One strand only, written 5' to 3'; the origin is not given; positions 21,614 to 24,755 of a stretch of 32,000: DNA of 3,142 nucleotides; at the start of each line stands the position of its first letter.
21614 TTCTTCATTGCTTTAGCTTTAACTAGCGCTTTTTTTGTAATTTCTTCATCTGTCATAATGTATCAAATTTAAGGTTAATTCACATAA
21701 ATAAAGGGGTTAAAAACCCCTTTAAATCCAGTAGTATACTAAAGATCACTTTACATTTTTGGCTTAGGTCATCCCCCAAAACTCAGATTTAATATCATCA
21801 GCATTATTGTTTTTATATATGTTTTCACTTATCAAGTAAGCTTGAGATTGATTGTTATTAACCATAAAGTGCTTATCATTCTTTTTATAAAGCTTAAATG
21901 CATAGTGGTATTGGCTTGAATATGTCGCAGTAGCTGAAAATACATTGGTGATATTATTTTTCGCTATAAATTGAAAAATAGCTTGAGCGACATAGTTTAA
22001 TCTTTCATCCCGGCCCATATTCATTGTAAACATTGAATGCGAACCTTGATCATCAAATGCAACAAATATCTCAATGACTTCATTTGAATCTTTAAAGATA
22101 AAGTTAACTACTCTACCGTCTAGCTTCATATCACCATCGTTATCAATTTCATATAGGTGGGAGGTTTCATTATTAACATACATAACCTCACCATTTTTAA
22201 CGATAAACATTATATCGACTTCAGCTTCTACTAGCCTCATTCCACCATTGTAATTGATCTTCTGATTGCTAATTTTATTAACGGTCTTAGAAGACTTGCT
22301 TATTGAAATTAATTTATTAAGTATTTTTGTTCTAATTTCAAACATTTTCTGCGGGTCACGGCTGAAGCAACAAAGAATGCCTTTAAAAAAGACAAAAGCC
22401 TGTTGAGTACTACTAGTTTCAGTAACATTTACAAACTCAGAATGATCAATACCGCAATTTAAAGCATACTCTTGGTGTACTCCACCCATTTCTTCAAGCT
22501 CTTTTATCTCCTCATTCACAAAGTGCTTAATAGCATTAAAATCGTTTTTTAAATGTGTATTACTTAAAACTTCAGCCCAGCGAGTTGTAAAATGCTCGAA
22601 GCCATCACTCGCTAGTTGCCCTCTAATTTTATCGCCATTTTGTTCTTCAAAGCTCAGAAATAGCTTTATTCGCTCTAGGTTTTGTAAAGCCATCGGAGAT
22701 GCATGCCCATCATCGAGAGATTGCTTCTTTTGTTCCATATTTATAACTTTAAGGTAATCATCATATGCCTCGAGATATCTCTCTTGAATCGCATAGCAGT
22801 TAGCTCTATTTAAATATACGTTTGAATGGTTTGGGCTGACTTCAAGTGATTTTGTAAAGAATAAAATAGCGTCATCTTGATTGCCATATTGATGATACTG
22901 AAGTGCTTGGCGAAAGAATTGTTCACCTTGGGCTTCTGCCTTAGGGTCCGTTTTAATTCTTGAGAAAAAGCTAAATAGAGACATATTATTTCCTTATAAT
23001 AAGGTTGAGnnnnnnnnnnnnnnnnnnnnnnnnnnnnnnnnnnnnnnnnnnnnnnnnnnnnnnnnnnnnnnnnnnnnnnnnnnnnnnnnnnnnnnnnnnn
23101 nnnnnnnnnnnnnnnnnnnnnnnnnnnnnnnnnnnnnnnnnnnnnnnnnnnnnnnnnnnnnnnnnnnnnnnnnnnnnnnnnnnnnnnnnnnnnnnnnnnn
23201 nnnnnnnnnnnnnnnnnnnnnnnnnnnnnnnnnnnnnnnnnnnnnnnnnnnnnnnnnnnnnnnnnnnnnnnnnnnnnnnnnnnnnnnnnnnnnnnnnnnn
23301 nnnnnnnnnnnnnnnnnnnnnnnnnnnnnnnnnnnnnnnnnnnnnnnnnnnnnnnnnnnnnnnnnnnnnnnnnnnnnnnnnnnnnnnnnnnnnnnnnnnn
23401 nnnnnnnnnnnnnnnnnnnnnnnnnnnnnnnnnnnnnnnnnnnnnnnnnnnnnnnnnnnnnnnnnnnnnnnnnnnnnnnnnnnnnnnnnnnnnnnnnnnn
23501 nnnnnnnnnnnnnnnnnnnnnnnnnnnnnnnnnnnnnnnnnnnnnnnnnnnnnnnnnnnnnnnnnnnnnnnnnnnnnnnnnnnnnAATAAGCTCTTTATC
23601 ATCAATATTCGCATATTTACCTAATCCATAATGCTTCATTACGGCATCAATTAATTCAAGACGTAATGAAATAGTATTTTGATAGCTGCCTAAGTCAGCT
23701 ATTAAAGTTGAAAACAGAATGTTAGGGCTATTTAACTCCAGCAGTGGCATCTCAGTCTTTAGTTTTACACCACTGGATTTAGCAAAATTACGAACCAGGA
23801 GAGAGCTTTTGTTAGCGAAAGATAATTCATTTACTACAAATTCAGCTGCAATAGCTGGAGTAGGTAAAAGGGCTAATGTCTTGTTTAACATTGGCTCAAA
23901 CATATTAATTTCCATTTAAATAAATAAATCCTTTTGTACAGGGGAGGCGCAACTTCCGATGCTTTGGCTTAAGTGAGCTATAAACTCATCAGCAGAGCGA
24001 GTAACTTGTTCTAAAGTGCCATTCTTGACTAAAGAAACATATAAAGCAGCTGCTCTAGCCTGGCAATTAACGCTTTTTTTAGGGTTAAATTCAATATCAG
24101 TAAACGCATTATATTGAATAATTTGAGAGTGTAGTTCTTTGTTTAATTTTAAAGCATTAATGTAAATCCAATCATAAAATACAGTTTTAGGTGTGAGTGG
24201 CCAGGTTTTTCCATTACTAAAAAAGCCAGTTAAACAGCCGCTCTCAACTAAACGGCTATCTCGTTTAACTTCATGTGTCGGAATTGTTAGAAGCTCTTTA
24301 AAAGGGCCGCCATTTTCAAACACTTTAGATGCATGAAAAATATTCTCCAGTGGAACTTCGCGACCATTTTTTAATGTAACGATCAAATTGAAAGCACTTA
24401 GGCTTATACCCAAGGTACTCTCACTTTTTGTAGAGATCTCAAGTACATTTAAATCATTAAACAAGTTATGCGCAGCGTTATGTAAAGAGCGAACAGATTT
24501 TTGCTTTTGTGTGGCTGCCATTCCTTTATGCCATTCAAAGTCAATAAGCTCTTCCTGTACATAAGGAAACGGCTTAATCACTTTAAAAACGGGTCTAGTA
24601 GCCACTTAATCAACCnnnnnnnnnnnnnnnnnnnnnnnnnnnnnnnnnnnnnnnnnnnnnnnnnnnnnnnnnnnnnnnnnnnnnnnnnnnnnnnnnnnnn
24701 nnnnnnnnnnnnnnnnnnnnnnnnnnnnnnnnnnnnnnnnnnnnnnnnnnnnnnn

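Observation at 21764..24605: The brxL position of a BREX-1-like operon is occupied by an unknown 229-aa protein + DarT(DUF4433)-like ADP-ribosyltransferase + TPR protein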

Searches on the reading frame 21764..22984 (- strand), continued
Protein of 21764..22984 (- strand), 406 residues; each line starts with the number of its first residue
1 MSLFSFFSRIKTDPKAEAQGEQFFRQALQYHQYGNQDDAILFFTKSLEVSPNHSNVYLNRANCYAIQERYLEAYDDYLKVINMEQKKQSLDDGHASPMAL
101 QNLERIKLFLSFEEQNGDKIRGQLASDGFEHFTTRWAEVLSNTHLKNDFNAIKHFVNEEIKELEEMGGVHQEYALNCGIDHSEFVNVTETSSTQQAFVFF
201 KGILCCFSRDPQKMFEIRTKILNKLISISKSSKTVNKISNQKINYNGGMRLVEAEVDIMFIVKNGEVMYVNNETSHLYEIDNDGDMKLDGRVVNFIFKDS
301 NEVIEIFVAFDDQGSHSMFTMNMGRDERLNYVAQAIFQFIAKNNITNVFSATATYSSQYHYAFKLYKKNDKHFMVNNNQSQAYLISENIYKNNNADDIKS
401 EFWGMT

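Call 88: fold_search(model_id=the predicted structure, library=viral)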
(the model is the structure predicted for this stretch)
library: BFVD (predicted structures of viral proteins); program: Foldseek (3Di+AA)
matches with E <= 10: 285; with E <= 0.001: 0
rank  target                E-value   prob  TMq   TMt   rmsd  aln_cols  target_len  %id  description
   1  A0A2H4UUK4            3.7e-02  0.75  0.15  0.21  17.4       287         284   14  Soluble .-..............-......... factor (NSF) attachment protein [Bodo saltans virus]
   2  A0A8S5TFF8            5.1e-02  0.12  0.10  0.10  21.5       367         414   15  Uncharacterized protein [Phage sp. ctL4h4]
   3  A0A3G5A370            5.6e-02  0.82  0.19  0.26  18.7       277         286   12  Tetratricopeptide repeat protein [Harvfovirus sp.]
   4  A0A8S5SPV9            8.5e-02  0.05  0.08  0.05  42.0       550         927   11  Tail protein [Siphoviridae sp. ctnR613]
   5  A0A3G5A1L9            1.0e-01  0.66  0.16  0.17  18.0       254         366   10  Tetratricopeptide repeat protein [Harvfovirus sp.]
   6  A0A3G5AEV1            1.2e-01  0.63  0.15  0.12  16.2       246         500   15  Uncharacterized protein [Hyperionvirus sp.]
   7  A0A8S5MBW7            1.3e-01  0.54  0.16  0.22  15.7       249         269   10  PriA DNA helicase Cys-rich region (CRR) domain [Myoviridae sp. ctj9o3]
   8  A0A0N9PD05            1.3e-01  0.47  0.15  0.21  19.3       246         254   15  (no name in the UniProt tables at hand)
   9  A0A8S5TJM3            1.5e-01  0.75  0.22  0.25  20.1       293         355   13  Tetratricopeptide repeat [Siphoviridae sp. ctwQT14]
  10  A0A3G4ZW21            1.5e-01  0.69  0.17  0.24  18.1       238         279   14  Sel1 repeat family protein [Faunusvirus sp.]
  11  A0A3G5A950            1.6e-01  0.92  0.20  0.28  15.8       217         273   14  RING-type domain-containing protein [Hyperionvirus sp.]
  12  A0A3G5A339            1.7e-01  0.18  0.13  0.16  24.9       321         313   13  Tetratricopeptide repeat protein [Harvfovirus sp.]
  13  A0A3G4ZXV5            2.0e-01  0.69  0.18  0.18  17.6       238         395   18  Uncharacterized protein [Faunusvirus sp.]
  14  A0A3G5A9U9            2.4e-01  0.23  0.15  0.12  17.6       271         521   12  Sel1 repeat family protein [Hyperionvirus sp.]
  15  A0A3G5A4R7            2.6e-01  0.15  0.10  0.08  17.2       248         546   13  Uncharacterized protein [Homavirus sp.]
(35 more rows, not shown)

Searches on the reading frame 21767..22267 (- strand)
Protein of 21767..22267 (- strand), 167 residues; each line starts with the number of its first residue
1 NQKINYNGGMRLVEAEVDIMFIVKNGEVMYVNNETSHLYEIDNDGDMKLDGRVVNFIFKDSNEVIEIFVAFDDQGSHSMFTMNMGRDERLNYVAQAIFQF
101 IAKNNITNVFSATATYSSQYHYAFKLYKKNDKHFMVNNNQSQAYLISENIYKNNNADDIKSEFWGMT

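Call 72: search_solved_structures(query=A4, max_evalue=10)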
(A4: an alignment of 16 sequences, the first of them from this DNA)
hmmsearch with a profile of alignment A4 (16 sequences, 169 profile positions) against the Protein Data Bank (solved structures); distinct sequences matched with E-value up to 10: 12.
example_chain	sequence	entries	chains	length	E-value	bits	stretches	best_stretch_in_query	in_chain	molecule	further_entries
6tjh_A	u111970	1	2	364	4.9e-10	42.8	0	22-48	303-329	Cake9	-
6tji_A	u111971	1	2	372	5.3e-10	42.7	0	22-48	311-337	Cake10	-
6tjg_A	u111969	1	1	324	7.8e-09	38.9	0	22-48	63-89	Cake8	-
6tjf_A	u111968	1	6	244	3e-06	30.5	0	22-48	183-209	Cake6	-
3hxj_A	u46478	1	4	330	7.3e-06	29.2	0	22-48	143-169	Pyrrolo-quinoline quinone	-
6tje_A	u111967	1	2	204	7.5e-05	25.9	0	22-48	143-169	Cake5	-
7awy_A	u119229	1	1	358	0.00025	24.2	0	22-48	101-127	Scone-R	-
6tjd_A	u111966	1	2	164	0.0024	21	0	22-48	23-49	Cake4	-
7awz_A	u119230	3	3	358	0.0036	20.4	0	22-48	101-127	Scone-E | SconeE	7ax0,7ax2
6tjc_A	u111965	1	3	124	0.099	15.7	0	22-48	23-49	Cake3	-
5ngh_A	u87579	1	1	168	0.1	15.7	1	42-115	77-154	Odorant Binding Protein 3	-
5ykh_A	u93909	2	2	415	5.5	10.1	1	85-139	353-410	Pumilio homolog 1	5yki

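Call 73: search_protein_families(library=pfam, max_evalue=10, proteins=[window:21767-22267:-])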
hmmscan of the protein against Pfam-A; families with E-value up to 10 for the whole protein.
seq(167 aa): 3 families
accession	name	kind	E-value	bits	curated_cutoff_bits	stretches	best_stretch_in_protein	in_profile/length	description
PF14785.11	MalF_P2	-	0.0047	17.4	34.4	1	113-154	12-54/164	Maltose transport system permease protein MalF P2 domain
PF02643.20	DUF192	-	0.13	12.8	27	1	6-36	38-68/96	Uncharacterized ACR, COG1430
PF17833.7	pre-PUA_NIP7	-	0.24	12.2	23.1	0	18-37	31-50/80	NIP7/UPF0113, pre-PUA domain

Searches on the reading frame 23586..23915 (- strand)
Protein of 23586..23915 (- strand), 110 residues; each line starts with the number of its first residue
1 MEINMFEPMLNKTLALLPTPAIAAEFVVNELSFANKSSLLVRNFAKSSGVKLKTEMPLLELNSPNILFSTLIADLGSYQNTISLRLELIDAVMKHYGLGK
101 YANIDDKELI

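Call 61: search_protein_representatives(protein=window:23586-23915:-)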
Query: 110 residues. Proteins with E-value up to 0.001 (for the whole library): 6; up to 1e-10: 4; up to 1e-30: 0. The best 6 are listed.
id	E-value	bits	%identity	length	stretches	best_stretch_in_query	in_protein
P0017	3.5e-27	111.0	61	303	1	14-110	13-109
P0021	4.4e-23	97.9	50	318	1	6-110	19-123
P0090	1.1e-19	87.0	46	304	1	11-109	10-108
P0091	1.6e-15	73.7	47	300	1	22-108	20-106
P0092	2.5e-09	53.8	79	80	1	73-110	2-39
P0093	1.0e-07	48.6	65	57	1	7-54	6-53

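Call 73: search_protein_families(library=pfam, max_evalue=10, proteins=[window:23589-23915:-])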
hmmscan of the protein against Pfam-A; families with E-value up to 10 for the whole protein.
seq(109 aa): 0 families

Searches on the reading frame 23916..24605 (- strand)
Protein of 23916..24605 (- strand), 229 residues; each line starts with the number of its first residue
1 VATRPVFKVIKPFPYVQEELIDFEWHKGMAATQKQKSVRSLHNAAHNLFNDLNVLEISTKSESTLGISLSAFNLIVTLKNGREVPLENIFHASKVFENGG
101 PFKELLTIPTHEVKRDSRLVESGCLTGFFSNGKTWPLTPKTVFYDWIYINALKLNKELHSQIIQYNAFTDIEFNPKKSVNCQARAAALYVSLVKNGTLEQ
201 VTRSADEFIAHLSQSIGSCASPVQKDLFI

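Call 4: search_protein_families(library=pfam, max_evalue=1, proteins=[window:23916-24605:-])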
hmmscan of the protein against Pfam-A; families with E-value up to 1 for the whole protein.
window:23916-24605:- (229 aa): 2 families
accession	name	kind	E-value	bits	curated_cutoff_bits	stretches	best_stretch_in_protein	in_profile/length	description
PF22397.2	NADAR-DarT1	-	2.1e-85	286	27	1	2-210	1-210/212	DarT1-associated NADAR antitoxin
PF22783.1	BapA_N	-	0.029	14.5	27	1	35-94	10-69/123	BapA, prefix-like domain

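Call 5: search_protein_families(library=padloc, max_evalue=1, proteins=[window:23916-24605:-])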
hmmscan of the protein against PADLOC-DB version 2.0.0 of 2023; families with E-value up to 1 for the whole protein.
window:23916-24605:- (229 aa): 0 families

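Call 7: search_protein_families(library=ncbifam, max_evalue=0.001, proteins=[window:23916-24605:-])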
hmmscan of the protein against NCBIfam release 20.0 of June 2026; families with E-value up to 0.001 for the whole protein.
window:23916-24605:- (229 aa): 0 families

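Call 15: search_solved_structures(query=window:23916-24605:-, max_evalue=0.01, show_alignments=1)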
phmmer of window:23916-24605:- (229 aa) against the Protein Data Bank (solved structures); distinct sequences matched with E-value up to 0.01: 1.
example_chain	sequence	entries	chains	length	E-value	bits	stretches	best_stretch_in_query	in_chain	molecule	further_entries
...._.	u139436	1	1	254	9.2e-63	214.8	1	1-211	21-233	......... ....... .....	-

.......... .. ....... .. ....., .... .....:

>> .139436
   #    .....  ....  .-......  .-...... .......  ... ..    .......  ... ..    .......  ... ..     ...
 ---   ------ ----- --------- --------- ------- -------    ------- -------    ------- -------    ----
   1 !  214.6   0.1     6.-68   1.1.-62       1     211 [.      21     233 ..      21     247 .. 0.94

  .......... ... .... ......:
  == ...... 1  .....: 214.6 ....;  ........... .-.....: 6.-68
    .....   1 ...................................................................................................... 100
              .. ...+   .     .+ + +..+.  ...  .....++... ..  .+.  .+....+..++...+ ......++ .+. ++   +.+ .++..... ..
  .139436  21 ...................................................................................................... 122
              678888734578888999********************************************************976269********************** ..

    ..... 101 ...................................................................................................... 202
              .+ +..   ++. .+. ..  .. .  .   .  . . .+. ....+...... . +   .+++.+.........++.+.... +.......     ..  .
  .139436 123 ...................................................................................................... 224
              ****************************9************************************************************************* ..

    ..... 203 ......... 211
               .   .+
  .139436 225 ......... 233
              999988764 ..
